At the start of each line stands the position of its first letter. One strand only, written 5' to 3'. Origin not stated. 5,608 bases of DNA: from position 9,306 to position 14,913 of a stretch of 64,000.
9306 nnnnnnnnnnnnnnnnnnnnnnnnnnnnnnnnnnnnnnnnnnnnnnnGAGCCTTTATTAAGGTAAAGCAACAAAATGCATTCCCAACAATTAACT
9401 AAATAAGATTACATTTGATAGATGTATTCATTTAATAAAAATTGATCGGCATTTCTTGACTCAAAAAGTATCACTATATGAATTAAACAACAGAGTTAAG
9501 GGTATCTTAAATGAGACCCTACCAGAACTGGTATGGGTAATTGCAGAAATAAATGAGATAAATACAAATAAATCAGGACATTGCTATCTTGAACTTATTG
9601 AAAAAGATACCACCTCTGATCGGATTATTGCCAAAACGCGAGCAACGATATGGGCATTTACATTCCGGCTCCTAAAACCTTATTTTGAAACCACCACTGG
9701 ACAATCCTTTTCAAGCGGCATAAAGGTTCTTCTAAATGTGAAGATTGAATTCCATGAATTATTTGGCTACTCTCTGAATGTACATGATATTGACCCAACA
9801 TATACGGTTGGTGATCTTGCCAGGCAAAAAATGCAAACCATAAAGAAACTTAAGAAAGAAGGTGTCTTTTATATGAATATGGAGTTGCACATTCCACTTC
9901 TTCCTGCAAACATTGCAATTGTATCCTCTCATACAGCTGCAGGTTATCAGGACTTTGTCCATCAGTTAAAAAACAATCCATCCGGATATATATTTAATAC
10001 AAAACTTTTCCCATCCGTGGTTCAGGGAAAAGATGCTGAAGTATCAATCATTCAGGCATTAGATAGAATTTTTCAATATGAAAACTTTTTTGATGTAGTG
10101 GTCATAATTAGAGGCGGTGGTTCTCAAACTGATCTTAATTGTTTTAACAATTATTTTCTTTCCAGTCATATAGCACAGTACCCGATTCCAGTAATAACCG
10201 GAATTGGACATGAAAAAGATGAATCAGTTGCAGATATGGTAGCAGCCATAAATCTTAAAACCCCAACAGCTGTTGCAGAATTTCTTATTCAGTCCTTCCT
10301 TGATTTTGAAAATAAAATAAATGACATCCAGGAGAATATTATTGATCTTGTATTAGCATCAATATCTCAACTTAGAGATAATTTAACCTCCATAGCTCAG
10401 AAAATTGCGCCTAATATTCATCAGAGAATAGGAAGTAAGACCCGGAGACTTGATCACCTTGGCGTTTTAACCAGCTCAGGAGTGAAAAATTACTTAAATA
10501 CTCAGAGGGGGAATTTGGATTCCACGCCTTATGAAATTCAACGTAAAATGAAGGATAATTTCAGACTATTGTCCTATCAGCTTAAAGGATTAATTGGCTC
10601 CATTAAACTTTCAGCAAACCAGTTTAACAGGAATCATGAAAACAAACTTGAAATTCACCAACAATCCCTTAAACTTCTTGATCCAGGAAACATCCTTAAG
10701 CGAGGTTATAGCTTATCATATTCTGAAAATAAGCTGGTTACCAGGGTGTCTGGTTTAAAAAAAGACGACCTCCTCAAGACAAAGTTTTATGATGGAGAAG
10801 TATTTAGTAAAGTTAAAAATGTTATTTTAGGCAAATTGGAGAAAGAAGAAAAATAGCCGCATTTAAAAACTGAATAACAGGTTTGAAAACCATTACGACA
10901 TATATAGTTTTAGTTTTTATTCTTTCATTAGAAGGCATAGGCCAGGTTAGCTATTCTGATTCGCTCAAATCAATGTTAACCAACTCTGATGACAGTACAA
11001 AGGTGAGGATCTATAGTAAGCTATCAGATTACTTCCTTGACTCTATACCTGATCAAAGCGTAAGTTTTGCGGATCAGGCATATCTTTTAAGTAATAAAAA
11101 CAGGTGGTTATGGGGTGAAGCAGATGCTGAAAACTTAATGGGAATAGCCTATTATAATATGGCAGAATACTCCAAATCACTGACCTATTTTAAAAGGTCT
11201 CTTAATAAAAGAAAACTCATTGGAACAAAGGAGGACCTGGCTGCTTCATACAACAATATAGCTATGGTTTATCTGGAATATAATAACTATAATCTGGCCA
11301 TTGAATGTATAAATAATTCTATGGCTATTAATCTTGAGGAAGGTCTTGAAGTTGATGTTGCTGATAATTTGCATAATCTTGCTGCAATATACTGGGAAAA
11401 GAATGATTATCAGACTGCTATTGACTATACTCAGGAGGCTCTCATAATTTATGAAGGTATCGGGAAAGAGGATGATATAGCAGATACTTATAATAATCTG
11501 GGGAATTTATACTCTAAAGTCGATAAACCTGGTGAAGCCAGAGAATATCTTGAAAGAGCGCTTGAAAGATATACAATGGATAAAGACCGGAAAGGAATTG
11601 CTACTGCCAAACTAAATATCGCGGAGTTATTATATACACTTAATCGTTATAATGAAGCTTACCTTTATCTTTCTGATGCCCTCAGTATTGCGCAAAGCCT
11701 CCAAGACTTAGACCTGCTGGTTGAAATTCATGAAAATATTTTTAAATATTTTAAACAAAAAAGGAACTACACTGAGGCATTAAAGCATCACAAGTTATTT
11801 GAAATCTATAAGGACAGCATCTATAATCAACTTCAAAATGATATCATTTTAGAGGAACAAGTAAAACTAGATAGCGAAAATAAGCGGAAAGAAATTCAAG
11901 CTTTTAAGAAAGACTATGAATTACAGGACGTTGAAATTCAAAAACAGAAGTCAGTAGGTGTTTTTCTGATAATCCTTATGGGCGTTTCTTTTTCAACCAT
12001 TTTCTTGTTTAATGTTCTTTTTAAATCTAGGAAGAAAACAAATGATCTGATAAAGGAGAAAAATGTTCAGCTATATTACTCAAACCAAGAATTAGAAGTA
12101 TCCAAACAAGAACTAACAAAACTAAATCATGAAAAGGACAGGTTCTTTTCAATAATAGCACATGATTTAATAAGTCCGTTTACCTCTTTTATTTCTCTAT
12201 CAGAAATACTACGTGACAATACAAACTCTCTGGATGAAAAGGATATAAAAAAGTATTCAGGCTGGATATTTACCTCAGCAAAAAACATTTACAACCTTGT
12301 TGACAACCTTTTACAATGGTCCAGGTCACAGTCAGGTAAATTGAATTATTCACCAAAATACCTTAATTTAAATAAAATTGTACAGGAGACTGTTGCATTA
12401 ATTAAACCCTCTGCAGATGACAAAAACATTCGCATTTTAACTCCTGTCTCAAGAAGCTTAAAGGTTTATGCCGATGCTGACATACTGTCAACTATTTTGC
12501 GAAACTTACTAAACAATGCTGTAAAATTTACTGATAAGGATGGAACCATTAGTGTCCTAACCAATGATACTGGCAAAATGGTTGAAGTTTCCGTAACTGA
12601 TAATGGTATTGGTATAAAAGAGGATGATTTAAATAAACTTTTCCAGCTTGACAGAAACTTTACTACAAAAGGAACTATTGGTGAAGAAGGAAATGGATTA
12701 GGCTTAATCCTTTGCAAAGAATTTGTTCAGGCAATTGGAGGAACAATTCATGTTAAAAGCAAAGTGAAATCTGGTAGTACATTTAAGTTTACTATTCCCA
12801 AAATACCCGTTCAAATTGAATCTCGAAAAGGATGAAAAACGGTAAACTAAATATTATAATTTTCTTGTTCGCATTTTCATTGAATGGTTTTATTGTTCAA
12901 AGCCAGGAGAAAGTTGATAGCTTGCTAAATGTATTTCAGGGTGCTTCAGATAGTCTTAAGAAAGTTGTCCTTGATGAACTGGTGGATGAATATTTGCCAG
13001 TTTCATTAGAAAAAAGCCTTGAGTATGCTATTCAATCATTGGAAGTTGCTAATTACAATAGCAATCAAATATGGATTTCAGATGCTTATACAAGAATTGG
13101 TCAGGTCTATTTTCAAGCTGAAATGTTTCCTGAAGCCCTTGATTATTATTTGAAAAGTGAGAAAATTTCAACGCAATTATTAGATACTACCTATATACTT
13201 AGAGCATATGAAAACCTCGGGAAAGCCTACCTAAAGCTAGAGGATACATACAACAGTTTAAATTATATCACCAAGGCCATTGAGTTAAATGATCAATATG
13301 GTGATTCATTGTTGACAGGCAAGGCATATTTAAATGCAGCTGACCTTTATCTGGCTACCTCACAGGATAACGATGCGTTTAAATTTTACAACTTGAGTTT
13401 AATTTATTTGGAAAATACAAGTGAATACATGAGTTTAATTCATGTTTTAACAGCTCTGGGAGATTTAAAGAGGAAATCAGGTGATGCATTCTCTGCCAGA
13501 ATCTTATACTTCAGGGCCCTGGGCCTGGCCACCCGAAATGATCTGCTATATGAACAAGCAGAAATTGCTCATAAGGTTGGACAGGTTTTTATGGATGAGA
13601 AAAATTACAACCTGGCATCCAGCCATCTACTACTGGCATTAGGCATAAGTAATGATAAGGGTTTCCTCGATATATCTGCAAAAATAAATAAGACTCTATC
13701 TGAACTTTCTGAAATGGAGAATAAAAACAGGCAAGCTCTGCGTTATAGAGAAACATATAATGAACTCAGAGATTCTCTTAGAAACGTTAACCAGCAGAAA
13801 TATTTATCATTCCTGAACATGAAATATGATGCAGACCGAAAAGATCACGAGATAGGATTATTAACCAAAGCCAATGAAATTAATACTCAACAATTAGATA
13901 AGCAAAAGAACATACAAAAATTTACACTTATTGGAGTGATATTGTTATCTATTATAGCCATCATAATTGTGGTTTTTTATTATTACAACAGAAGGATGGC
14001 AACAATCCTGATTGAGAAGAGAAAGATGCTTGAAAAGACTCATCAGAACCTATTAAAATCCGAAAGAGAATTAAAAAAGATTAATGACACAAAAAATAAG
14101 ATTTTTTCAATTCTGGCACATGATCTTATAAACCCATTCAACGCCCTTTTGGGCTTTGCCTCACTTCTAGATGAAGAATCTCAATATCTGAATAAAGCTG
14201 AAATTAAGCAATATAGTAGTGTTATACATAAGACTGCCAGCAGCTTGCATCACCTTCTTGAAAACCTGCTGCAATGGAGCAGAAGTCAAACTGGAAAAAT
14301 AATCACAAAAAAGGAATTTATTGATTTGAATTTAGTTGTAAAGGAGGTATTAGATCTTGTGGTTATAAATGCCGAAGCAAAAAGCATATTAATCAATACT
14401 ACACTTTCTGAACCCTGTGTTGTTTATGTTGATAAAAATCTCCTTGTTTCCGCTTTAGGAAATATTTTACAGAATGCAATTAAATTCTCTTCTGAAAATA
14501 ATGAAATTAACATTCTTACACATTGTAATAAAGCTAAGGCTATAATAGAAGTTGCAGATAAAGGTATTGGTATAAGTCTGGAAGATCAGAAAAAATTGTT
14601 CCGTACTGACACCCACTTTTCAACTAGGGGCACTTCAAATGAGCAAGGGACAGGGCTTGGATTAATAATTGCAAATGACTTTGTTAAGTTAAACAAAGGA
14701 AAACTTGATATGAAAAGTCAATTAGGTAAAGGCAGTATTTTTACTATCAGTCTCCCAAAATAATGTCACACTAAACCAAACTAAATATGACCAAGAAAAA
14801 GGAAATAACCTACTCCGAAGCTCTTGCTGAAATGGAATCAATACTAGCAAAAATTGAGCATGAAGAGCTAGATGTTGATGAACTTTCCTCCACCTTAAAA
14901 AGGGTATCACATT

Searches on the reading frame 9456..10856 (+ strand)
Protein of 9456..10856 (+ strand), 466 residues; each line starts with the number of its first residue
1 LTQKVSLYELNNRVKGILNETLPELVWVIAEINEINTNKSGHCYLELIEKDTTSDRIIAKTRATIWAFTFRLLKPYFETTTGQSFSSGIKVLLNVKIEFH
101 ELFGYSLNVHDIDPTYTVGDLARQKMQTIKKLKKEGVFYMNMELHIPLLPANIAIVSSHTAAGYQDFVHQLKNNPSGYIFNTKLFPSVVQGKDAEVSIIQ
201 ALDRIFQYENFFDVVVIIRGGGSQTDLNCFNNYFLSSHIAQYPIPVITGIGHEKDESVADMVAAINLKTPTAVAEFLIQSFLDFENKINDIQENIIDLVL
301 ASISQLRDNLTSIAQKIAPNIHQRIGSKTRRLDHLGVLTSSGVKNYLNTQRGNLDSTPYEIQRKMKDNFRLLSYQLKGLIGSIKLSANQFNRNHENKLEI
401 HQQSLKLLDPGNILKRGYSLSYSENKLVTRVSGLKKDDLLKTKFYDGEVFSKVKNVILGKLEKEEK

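Call 63: search_protein_families(library=pfam, proteins=[window:9456-10856:+], max_evalue=0.00001)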
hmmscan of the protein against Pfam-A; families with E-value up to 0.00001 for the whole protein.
window:9456-10856:+ (466 aa): 2 families
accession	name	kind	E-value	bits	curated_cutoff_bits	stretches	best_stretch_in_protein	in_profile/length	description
PF02601.20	Exonuc_VII_L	-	7.1e-75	252.8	35.9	1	138-449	2-312/315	Exonuclease VII, large subunit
PF13742.12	tRNA_anti_2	-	5.5e-18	65.4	27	1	6-113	2-95/95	OB-fold nucleic acid binding domain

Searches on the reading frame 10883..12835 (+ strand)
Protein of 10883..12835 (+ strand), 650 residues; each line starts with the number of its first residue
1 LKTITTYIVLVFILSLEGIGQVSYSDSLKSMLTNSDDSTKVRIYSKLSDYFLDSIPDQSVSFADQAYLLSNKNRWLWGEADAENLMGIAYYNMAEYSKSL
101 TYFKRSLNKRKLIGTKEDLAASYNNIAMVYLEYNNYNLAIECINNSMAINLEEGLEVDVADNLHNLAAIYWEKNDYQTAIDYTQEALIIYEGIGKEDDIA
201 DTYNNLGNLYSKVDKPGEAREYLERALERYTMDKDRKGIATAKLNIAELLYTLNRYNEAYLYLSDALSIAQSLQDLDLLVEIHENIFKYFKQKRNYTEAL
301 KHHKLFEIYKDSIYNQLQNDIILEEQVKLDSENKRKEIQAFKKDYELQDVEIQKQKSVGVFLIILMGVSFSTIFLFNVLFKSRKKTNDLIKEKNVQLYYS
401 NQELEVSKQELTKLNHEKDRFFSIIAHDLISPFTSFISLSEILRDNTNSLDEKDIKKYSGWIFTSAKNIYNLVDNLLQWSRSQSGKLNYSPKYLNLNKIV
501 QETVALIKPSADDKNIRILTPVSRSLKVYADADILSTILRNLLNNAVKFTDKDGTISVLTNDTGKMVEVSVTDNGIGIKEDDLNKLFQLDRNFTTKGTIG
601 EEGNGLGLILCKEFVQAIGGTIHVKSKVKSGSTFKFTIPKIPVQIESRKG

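Call 63: search_protein_families(library=pfam, proteins=[window:10883-12835:+], max_evalue=0.00001)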
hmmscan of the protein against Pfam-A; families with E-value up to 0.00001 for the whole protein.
window:10883-12835:+ (650 aa): 11 families
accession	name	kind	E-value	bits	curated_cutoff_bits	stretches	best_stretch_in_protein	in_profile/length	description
PF02518.31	HATPase_c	-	1.8e-26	93.2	26.4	1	531-640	2-109/111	Histidine kinase-, DNA gyrase B-, and HSP90-like ATPase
PF13424.12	TPR_12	-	6.5e-26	90.8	30.1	2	159-231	2-76/77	Tetratricopeptide repeat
PF00515.34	TPR_1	-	3.3e-19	68.3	27.8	1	200-229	1-30/34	Tetratricopeptide repeat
PF13374.12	TPR_10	-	1.3e-16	60.4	27.5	1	200-230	2-32/42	Tetratricopeptide repeat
PF07719.23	TPR_2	-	1.3e-16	59.7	27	0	200-229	1-30/34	Tetratricopeptide repeat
PF13181.12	TPR_8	-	1.5e-12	47.1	25.7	0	200-229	1-30/34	Tetratricopeptide repeat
PF13176.12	TPR_7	-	1.7e-09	37.5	27.9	0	163-188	2-27/36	Tetratricopeptide repeat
PF14938.12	SNAP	-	2.2e-08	34.4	25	0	192-317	67-190/282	Soluble NSF attachment protein, SNAP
PF00512.31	HisKA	-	9.8e-08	32.4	26.9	1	418-485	2-66/66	His Kinase A (phospho-acceptor) domain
PF24885.1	TPR_NPHP3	-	1.1e-07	32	100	0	197-311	96-215/239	Nephrocystin-3 TPR domain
PF13432.12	TPR_16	-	2e-06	28.6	32.7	0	206-268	3-59/65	Tetratricopeptide repeat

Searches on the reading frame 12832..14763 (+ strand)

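Call 63: search_protein_families(library=pfam, proteins=[window:12832-14763:+], max_evalue=0.00001)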
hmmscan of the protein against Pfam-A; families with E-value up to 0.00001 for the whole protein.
window:12832-14763:+ (643 aa): 6 families
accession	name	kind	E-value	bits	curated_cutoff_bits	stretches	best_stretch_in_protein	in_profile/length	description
PF02518.31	HATPase_c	-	5.7e-20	72.3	26.4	1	534-642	2-108/111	Histidine kinase-, DNA gyrase B-, and HSP90-like ATPase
PF13424.12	TPR_12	-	5.9e-17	62.1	30.1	1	122-190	2-72/77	Tetratricopeptide repeat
PF00512.31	HisKA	-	1.7e-11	44.5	26.9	1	421-488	2-66/66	His Kinase A (phospho-acceptor) domain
PF00515.34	TPR_1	-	6.1e-09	35.8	27.8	0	84-109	2-27/34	Tetratricopeptide repeat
PF13181.12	TPR_8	-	7.6e-09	35.5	25.7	0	124-155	2-33/34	Tetratricopeptide repeat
PF07719.23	TPR_2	-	6.6e-07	29.4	27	0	84-112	2-30/34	Tetratricopeptide repeat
